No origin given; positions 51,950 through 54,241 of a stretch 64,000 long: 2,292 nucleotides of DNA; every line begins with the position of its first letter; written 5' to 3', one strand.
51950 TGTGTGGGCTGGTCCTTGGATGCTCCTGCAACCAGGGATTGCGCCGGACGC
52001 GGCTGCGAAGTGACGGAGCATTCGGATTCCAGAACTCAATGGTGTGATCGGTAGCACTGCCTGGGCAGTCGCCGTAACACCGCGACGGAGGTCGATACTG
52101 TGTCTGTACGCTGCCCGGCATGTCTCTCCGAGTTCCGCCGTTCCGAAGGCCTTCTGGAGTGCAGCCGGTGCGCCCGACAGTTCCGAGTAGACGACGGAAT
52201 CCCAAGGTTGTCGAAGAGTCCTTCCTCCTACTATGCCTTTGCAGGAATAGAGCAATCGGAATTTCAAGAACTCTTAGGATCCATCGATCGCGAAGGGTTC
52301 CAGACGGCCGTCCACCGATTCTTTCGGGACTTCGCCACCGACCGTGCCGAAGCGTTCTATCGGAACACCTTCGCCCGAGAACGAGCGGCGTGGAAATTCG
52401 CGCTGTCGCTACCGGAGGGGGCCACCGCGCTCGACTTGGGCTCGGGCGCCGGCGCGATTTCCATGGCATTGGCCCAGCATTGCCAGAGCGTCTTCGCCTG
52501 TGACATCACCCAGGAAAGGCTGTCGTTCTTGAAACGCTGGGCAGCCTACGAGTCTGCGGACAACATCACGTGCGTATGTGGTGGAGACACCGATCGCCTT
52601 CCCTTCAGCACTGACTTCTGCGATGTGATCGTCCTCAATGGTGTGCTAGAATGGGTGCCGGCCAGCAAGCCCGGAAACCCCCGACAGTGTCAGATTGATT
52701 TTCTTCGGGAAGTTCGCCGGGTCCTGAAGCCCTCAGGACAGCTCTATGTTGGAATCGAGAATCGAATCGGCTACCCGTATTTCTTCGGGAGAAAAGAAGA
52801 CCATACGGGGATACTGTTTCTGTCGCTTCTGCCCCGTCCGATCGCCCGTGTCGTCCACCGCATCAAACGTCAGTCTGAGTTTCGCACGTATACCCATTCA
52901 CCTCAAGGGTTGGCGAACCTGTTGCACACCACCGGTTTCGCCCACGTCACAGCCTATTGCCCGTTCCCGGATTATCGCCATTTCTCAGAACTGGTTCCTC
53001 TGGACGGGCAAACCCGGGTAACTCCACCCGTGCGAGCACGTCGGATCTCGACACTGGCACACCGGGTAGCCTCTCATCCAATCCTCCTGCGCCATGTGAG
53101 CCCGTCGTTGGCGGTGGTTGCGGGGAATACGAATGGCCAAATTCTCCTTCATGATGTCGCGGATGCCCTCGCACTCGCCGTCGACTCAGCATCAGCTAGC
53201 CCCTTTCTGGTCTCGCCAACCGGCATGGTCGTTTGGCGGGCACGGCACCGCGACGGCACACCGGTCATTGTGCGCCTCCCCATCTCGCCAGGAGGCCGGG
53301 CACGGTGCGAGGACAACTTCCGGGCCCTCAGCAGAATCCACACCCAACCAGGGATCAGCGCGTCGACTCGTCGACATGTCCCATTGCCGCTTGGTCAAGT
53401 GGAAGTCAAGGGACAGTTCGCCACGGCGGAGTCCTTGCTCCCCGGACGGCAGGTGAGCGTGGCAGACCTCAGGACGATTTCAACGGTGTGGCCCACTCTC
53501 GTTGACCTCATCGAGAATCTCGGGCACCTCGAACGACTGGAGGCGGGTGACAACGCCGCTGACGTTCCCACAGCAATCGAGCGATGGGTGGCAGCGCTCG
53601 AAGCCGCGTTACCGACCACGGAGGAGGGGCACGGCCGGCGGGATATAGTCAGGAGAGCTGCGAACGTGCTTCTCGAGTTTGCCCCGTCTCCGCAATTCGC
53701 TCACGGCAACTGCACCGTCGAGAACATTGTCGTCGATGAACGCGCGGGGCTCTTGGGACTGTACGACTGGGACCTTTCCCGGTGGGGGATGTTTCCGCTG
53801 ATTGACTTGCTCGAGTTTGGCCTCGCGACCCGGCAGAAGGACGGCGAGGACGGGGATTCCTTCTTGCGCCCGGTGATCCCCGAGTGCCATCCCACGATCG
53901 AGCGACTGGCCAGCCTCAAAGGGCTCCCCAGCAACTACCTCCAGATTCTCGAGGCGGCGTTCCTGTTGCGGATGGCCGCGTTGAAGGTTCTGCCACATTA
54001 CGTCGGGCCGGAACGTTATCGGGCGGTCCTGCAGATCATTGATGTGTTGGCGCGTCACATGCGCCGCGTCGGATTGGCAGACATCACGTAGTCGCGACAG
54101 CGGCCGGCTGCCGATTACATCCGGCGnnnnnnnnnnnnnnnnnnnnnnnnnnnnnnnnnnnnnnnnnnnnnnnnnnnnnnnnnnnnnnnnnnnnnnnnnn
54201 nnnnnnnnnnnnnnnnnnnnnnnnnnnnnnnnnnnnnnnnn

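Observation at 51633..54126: Lower-GC 2.5-kb insert with a methyltransferase-(pseudo)kinase fusion splits a BMP-type ABC transporter operon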

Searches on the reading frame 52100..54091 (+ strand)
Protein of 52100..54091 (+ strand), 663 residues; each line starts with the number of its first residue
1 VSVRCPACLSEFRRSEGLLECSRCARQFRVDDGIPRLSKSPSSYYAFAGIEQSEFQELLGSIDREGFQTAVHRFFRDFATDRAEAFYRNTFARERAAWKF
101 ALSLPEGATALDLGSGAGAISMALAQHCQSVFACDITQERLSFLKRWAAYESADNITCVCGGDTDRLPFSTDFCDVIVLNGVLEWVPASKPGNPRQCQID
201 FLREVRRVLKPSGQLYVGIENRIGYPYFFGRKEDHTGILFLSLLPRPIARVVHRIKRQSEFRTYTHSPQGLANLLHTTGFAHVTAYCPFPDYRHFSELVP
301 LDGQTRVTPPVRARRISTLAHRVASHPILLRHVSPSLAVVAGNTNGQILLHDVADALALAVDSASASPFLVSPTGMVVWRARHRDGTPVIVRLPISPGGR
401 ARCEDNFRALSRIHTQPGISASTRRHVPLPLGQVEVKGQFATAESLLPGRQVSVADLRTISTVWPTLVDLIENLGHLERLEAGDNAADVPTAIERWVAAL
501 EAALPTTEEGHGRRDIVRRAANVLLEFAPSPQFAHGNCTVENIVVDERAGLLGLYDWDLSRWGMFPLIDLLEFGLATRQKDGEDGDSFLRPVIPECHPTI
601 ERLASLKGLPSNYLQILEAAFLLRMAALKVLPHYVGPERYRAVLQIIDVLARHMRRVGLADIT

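Call 3: search_protein_families(library=pfam, proteins=[window:52100-54091:+], max_evalue=0.01)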
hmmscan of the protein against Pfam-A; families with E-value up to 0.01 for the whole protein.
window:52100-54091:+ (663 aa): 10 families
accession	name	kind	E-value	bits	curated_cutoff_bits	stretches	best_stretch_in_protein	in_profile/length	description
PF08241.18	Methyltransf_11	-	5.4e-15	56.2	21.2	1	111-217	1-95/95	Methyltransferase domain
PF13649.12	Methyltransf_25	-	4.7e-12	46.9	27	1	111-213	2-97/97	Methyltransferase domain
PF13847.12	Methyltransf_31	-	6.2e-10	39.4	27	1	107-217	4-109/145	Methyltransferase domain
PF08242.18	Methyltransf_12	-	1.7e-08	35.5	30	1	111-215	1-98/98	Methyltransferase domain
PF01636.29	APH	-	4.2e-08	33.7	23.2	1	381-564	16-201/239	Phosphotransferase enzyme family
PF01209.24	Ubie_methyltran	-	2.1e-06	27.7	20.1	1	106-217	47-151/233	ubiE/COQ5 methyltransferase family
PF05175.20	MTS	-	1.8e-05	24.9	23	1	107-227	32-148/170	Methyltransferase small domain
PF13489.12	Methyltransf_23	-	2e-05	24.9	27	1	100-219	16-118/164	Methyltransferase domain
PF09445.16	Methyltransf_15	-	0.0018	18.3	22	1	109-163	3-58/165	RNA cap guanine-N2 methyltransferase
PF02475.24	TRM5-TYW2_MTfase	-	0.0019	18.6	28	1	78-181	10-112/164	TRM5/TYW2 methyltransferase domain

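Call 4: search_protein_families(library=ncbifam, proteins=[window:52100-54091:+], max_evalue=1)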
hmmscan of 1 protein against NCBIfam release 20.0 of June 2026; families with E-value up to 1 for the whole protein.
window:52100-54091:+ (663 aa): 44 families (the best 25 are shown)
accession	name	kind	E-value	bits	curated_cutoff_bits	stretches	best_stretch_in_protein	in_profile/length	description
NF008823.0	PRK11873.1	subfamily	2.9e-10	40.1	263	1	103-217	74-181/272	arsenite methyltransferase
NF041255.1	mycofact_MftM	equivalog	4e-09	36.2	200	1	83-188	109-219/289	mycofactocin oligosaccharide methyltransferase MftM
TIGR02072.1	BioC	equivalog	2.4e-08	34.1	184.95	1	108-216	36-131/244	malonyl-ACP O-methyltransferase BioC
NF045667.1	MTase_DVU1556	equivalog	6.6e-08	32.3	155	1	102-217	18-119/213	DVU_1556 family methyltransferase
NF041536.1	ArsM_DUF2284_UU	exception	5.1e-07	28.4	575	1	104-217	74-180/459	arsenite methyltransferase/DUF2284 domain selenoprotein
NF001241.0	PRK00216.1-2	equivalog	8.2e-07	28.9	327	1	95-218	40-148/231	demethylmenaquinone methyltransferase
TIGR01983.1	UbiG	equivalog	1.1e-06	28.2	102.95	1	103-228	46-162/228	bifunctional 2-polyprenyl-6-hydroxyphenol methylase/3-demethylubiquinol 3-O-methyltransferase UbiG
NF041537.1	ArsM_AhpD_UU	exception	1.1e-06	27.8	510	1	105-217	75-180/345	arsenite methyltransferase/AhpD domain selenoprotein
NF043040.1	corrin_prot_MT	hypoth_equivalog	8.7e-06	25.3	180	1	104-218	38-148/216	corrinoid protein-associated methyltransferase CpaM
TIGR03534.1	RF_mod_PrmC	equivalog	1e-05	25.1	199.1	1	108-180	88-163/253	peptide chain release factor N(5)-glutamine methyltransferase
NF047649.1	MTase_UXPK_star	exception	1.5e-05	24.2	460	1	105-217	76-181/283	methyltransferase/UXPK-star double selenoprotein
NF008264.0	PRK11036.1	equivalog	5.4e-05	22.8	366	1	109-216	47-146/261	tRNA uridine 5-oxyacetic acid(34) methyltransferase CmoM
TIGR01934.1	MenG_MenH_UbiE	subfamily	5.4e-05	22.6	158.35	1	106-217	39-141/223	ubiquinone/menaquinone biosynthesis methyltransferase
NF052510.1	methyltran_MpqE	exception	5.9e-05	22.6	335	1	103-215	43-149/234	methyl-plastoquinone biosynthesis methyltransferase MpqE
NF041650.1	nod_mtase_NodS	equivalog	0.00014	21.7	300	1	78-217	8-139/190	nodulation methyltransferase NodS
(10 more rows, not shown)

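Call 6: find_homologous_proteins(query=window:52100-54091:+, max_evalue=0.001)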
Query window:52100-54091:+ (663 aa): 42 proteins with E <= 0.001 among 8000 candidates.
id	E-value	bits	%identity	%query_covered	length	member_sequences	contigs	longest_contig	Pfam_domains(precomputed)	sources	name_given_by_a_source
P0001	0.0e+0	1524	100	100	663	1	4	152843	PF13847.13,PF13489.13,PF13649.13,PF01209.25,PF08241.19,PF08242.19,PF01636.30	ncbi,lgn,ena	-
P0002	0.0e+0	1218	83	95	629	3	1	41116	PF13847.13,PF13649.13,PF08241.19,PF08242.19,PF01636.30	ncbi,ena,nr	ncbi:MAG TPA: methyltransferase domain-containing protein [Gemmatimonadales bacterium]|nr:methyltran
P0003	0.0e+0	1069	68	100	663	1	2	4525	PF13847.13,PF13489.13,PF05175.21,PF13649.13,PF01209.25,PF08241.19,PF08242.19,PF01636.30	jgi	jgi:SAM-dependent methyltransferase/aminoglycoside phosphotransferase (APT) family kinase protein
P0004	3.8e-266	903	63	92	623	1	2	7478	PF13847.13,PF13489.13,PF05175.21,PF13649.13,PF08241.19,PF08242.19,PF01636.30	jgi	jgi:SAM-dependent methyltransferase/aminoglycoside phosphotransferase (APT) family kinase protein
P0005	2.4e-216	738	50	99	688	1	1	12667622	PF13847.13,PF13489.13,PF05175.21,PF13649.13,PF08241.19,PF08242.19,PF01636.30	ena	-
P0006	8.7e-81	290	30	98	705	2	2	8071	PF13847.13,PF13489.13,PF05175.21,PF13649.13,PF01209.25,PF08241.19,PF08242.19,PF01636.30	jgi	-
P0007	1.2e-75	273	32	80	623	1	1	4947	PF13847.13,PF13489.13,PF05175.21,PF13649.13,PF01209.25,PF08241.19,PF08242.19,PF01636.30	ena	-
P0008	1.8e-75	273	33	88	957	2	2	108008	PF13847.13,PF13489.13,PF02353.27,PF05175.21,PF13649.13,PF01209.25,PF08241.19,PF08242.19,PF01636.30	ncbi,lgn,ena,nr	ncbi:MAG TPA: methyltransferase domain-containing protein [Verrucomicrobiae bacterium]|nr:methyltran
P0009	1.1e-74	270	29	89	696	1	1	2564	PF13847.13,PF13489.13,PF05175.21,PF13649.13,PF01209.25,PF08241.19,PF08242.19,PF01636.30,PF05958.18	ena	-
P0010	1.5e-73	266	34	76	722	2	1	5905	PF13847.13,PF13489.13,PF05175.21,PF13649.13,PF08241.19,PF08242.19,PF01636.30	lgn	-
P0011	2.6e-73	266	31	97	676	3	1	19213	PF13847.13,PF13489.13,PF05175.21,PF13649.13,PF01209.25,PF08241.19,PF08242.19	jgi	jgi:ubiquinone/menaquinone biosynthesis C-methylase UbiE/aminoglycoside phosphotransferase (APT) fam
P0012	1.4e-63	233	31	86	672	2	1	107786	PF13847.13,PF13489.13,PF05175.21,PF13649.13,PF08241.19,PF08242.19,PF01636.30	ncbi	-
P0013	3.6e-62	229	34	76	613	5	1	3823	PF13847.13,PF13489.13,PF05175.21,PF13649.13,PF08241.19,PF08242.19,PF01636.30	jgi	jgi:ubiquinone/menaquinone biosynthesis C-methylase UbiE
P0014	3.9e-62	229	30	86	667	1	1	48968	PF13847.13,PF13489.13,PF02353.27,PF05175.21,PF13649.13,PF01209.25,PF08241.19,PF08242.19,PF01636.30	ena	-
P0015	2.8e-61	226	29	84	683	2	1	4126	PF13847.13,PF13489.13,PF02353.27,PF05175.21,PF13649.13,PF08241.19,PF08242.19,PF01636.30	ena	-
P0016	5.9e-61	225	29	86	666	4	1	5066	PF13847.13,PF13489.13,PF02353.27,PF05175.21,PF13649.13,PF02958.27,PF01209.25,PF08241.19,PF08242.19,PF01636.30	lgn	-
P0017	2.3e-60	223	29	86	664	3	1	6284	PF13847.13,PF13489.13,PF05175.21,PF13649.13,PF01209.25,PF08241.19,PF08242.19,PF01636.30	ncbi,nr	ncbi:methyltransferase domain-containing protein [Akkermansiaceae bacterium]|nr:methyltransferase do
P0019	3.6e-53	199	30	81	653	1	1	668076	PF13847.13,PF13489.13,PF13649.13,PF01209.25,PF08241.19,PF08242.19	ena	-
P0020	8.3e-53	198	31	86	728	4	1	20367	PF13847.13,PF13489.13,PF05175.21,PF13649.13,PF03966.23,PF01209.25,PF08241.19,PF08242.19,PF01636.30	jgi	-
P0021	4.5e-52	195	34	59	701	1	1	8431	PF13847.13,PF13489.13,PF13649.13,PF01209.25,PF08241.19,PF08242.19,PF01636.30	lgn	-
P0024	6.8e-50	188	31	59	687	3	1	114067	PF13489.13,PF13649.13,PF08241.19,PF08242.19,PF01636.30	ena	-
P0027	2.8e-47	180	29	68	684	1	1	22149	PF13847.13,PF05175.21,PF13649.13,PF01209.25,PF08241.19,PF08242.19,PF01636.30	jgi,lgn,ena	-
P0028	2.2e-46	177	29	86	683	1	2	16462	PF13847.13,PF13489.13,PF13649.13,PF01209.25,PF08241.19,PF08242.19,PF01636.30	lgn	-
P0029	1.6e-43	167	29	86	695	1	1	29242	PF13847.13,PF13489.13,PF13649.13,PF08241.19,PF08242.19,PF01636.30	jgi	jgi:SAM-dependent methyltransferase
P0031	1.8e-39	154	31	51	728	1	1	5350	PF13847.13,PF13649.13,PF01209.25,PF08241.19,PF08242.19,PF01636.30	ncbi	-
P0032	2.9e-36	143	31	52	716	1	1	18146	PF13847.13,PF13649.13,PF19974.6,PF03966.23,PF08241.19,PF01636.30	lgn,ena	-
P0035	4.7e-35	139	34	43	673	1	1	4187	PF13847.13,PF13649.13,PF01209.25,PF08241.19,PF08242.19,PF01636.30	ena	-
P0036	2.6e-33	133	26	92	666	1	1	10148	PF13847.13,PF02353.27,PF13649.13,PF01209.25,PF08241.19,PF08242.19,PF01636.30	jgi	jgi:ubiquinone/menaquinone biosynthesis C-methylase UbiE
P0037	2.7e-33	133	33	45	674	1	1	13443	PF13847.13,PF02353.27,PF05175.21,PF13649.13,PF01209.25,PF08241.19,PF08242.19,PF01636.30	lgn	-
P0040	4.8e-31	126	34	44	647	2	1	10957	PF13847.13,PF13489.13,PF13649.13,PF03966.23,PF08241.19,PF08242.19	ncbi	ncbi:MAG: methyltransferase domain-containing protein [Candidatus Acidiferrales bacterium]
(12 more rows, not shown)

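Call 7: search_solved_structures(query=window:52100-54091:+, max_evalue=1, show_alignments=3)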
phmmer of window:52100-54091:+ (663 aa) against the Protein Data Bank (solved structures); distinct sequences matched with E-value up to 1: 32.
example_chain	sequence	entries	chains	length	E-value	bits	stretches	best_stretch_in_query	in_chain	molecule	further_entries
3dlc_A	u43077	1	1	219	1.6e-05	26.7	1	108-218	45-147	Putative S-adenosyl-L-methionine-dependent Methyltransferase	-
3ofj_A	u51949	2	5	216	0.0001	24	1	74-187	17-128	Nodulation protein S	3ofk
5yac_A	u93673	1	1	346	0.00025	22.7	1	61-165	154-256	tRNA (guanine(37)-N1)-methyltransferase Trm5b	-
1ve3_A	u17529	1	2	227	0.0006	21.4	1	106-216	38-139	hypothetical protein PH0226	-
1xxl_A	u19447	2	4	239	0.0012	20.5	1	110-180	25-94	YcgJ protein | ycgJ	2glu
4htf_A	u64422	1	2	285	0.0016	20.1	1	100-195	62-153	S-adenosylmethionine-dependent methyltransferase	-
8joz_A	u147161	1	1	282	0.0016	20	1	100-195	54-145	tRNA 5-carboxymethoxyuridine methyltransferase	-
9fce_A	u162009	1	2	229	0.0027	19.3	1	94-222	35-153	SAM dependent methyltransferase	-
7wzg_A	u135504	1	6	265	0.0028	19.2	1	97-217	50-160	Cypemycin N-terminal methyltransferase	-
5u4t_A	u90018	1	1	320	0.0055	18.3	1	106-163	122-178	Putative gentamicin methyltransferase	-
5u18_A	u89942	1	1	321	0.0055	18.3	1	106-163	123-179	N-3'' methyltransferase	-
5u1i_A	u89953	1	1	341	0.0061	18.1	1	106-163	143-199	Putative gentamicin methyltransferase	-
5tyq_A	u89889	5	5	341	0.0062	18.1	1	106-163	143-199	Putative gentamicin methyltransferase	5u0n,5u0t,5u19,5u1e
3sm3_A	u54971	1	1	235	0.008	17.7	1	105-217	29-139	SAM-dependent methyltransferases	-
1vl5_A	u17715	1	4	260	0.017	16.6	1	107-217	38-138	unknown conserved protein BH2331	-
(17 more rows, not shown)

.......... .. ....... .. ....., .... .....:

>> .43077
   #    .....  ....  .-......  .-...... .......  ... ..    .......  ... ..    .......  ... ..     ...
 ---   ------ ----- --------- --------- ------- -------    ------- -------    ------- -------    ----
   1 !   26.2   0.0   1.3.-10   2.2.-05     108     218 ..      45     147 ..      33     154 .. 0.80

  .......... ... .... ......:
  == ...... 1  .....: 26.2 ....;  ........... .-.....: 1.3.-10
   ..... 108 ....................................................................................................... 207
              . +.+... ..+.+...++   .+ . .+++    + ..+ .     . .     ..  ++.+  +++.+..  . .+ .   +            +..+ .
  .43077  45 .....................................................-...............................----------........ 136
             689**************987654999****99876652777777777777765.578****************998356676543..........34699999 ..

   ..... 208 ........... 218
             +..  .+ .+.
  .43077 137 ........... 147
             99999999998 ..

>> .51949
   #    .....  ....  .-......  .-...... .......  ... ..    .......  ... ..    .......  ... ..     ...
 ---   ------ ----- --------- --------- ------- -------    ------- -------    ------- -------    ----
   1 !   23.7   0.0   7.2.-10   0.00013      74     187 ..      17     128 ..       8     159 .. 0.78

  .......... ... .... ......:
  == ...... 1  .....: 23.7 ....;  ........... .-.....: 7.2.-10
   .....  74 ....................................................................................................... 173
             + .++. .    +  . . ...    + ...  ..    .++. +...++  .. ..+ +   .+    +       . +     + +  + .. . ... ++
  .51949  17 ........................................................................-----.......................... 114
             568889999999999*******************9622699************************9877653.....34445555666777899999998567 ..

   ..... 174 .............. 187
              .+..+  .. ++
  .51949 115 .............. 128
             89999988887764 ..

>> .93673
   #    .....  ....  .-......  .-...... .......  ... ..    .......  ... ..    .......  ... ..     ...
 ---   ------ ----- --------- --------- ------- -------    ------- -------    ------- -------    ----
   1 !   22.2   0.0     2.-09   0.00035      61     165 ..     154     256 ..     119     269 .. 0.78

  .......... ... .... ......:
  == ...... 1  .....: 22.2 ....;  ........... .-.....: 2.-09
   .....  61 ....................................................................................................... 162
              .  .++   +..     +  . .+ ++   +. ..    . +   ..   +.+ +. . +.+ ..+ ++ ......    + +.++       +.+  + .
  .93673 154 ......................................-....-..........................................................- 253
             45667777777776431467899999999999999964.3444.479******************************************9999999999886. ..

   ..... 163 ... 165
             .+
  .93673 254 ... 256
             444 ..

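Call 8: find_encoding_contigs(protein=P0002, flank=10000, max_places=3)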
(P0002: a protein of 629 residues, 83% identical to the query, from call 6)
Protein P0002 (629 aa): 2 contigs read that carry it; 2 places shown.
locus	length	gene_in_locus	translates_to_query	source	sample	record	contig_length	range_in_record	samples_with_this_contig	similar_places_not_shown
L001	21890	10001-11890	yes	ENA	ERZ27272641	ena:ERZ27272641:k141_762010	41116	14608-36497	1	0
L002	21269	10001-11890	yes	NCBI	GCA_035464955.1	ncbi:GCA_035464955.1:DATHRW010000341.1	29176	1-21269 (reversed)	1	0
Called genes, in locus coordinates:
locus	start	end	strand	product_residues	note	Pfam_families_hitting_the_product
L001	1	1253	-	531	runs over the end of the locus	PF00083:Sugar_tr, PF07690:MFS_1, PF03137:OATP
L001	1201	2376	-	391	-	PF01916:DS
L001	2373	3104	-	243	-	PF18306:LDcluster4, PF03641:Lysine_decarbox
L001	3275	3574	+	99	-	-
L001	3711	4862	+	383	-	PF07992:Pyr_redox_2, PF00070:Pyr_redox, PF22366:NDH2_C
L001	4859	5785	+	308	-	PF08331:QueG_DUF1730, PF12838:Fer4_7 (faint), PF14697:Fer4_21 (faint), PF13484:Fer4_16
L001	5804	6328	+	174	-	PF13430:DUF4112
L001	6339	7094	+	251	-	PF01553:Acyltransferase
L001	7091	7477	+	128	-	PF00034:Cytochrom_C, PF13442:Cytochrome_CBB3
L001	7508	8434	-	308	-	PF02653:BPD_transp_2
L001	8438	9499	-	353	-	PF02653:BPD_transp_2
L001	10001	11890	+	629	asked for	PF08241:Methyltransf_11, PF08242:Methyltransf_12 (weak), PF13649:Methyltransf_25, PF13847:Methyltransf_31, PF01636:APH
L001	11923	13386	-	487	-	PF00005:ABC_tran, PF13304:AAA_21 (faint), PF00005:ABC_tran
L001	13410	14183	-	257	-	PF01784:DUF34_NIF3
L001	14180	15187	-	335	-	PF02608:Bmp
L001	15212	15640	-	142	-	-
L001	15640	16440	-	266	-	PF01551:Peptidase_M23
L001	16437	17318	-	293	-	PF02195:ParB_N, PF17762:HTH_ParB, PF23552:ParB_C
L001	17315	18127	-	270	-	PF00142:Fer4_NifH (faint), PF01656:CbiA, PF02374:ArsA_ATPase (weak), PF06564:CBP_BcsQ, PF09140:MipZ (faint), PF10609:ParA (weak), PF13614:AAA_31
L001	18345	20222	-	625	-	PF01134:GIDA, PF07992:Pyr_redox_2 (faint), PF12831:FAD_oxidored, PF01266:DAO (weak), PF21680:GIDA_C_1st, PF13932:SAM_GIDA_C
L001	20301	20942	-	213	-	-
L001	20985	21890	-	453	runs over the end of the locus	-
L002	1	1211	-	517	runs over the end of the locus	PF00083:Sugar_tr, PF07690:MFS_1, PF03137:OATP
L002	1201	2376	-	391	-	PF01916:DS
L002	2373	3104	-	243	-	PF18306:LDcluster4, PF03641:Lysine_decarbox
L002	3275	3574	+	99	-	-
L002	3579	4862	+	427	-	PF01266:DAO (faint), PF01494:FAD_binding_3 (faint), PF07992:Pyr_redox_2, PF13450:NAD_binding_8 (faint), PF00070:Pyr_redox, PF22366:NDH2_C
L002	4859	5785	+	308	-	PF08331:QueG_DUF1730, PF12838:Fer4_7 (faint), PF14697:Fer4_21 (faint), PF13484:Fer4_16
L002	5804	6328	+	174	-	PF13430:DUF4112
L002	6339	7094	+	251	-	PF01553:Acyltransferase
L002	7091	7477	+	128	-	PF00034:Cytochrom_C, PF13442:Cytochrome_CBB3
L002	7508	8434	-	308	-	PF02653:BPD_transp_2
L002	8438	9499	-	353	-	PF02653:BPD_transp_2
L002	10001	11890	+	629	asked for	PF08241:Methyltransf_11, PF08242:Methyltransf_12 (weak), PF13649:Methyltransf_25, PF13847:Methyltransf_31, PF01636:APH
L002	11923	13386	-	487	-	PF00005:ABC_tran, PF13304:AAA_21 (faint), PF00005:ABC_tran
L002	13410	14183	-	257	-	PF01784:DUF34_NIF3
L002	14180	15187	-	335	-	PF02608:Bmp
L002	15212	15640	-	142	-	-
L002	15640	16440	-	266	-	PF01551:Peptidase_M23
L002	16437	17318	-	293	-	PF02195:ParB_N, PF17762:HTH_ParB, PF23552:ParB_C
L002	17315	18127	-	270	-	PF00142:Fer4_NifH (faint), PF01656:CbiA, PF02374:ArsA_ATPase (weak), PF06564:CBP_BcsQ, PF09140:MipZ (faint), PF10609:ParA (weak), PF13614:AAA_31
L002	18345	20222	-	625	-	PF01134:GIDA, PF07992:Pyr_redox_2 (faint), PF12831:FAD_oxidored, PF01266:DAO (weak), PF21680:GIDA_C_1st, PF13932:SAM_GIDA_C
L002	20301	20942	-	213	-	-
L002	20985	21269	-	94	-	?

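Call 9: find_encoding_contigs(protein=P0005, flank=10000, max_places=3)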
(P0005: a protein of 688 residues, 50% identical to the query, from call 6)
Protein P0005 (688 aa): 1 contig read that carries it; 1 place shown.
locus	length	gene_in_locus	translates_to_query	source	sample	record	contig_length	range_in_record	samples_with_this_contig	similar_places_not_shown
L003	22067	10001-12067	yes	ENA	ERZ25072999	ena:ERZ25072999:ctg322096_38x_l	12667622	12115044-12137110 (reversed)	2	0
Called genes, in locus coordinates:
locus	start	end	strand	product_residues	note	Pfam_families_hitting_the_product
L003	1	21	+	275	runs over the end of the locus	PF09359:VTC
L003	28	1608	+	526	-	PF01554:MatE (faint), PF01943:Polysacc_synt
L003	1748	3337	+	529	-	-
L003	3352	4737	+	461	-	PF13579:Glyco_trans_4_4, PF13439:Glyco_transf_4, PF00534:Glycos_transf_1, PF13692:Glyco_trans_1_4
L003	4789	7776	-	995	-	PF16184:Cadherin_3, PF13385:Laminin_G_3, PF17803:Cadherin_4, PF17892:Cadherin_5, PF17963:Big_9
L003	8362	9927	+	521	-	PF01554:MatE (faint)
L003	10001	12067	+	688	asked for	PF13489:Methyltransf_23, PF05175:MTS (weak), PF13847:Methyltransf_31, PF08241:Methyltransf_11, PF08242:Methyltransf_12, PF13649:Methyltransf_25, PF01636:APH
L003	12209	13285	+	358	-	PF01073:3Beta_HSD (weak), PF01370:Epimerase, PF04321:RmlD_sub_bind, PF16363:GDP_Man_Dehyd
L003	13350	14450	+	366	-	-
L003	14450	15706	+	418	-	PF08421:Methyltransf_13, PF13489:Methyltransf_23, PF08242:Methyltransf_12, PF08484:Methyltransf_14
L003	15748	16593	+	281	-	PF00483:NTP_transferase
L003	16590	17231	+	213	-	PF02585:PIG-L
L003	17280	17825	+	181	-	PF00908:dTDP_sugar_isom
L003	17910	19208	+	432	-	PF16254:DUF4910, PF09940:DUF2172, PF16221:HTH_47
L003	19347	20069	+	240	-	PF00106:adh_short, PF08643:DUF1776 (weak), PF08659:KR, PF13561:adh_short_C2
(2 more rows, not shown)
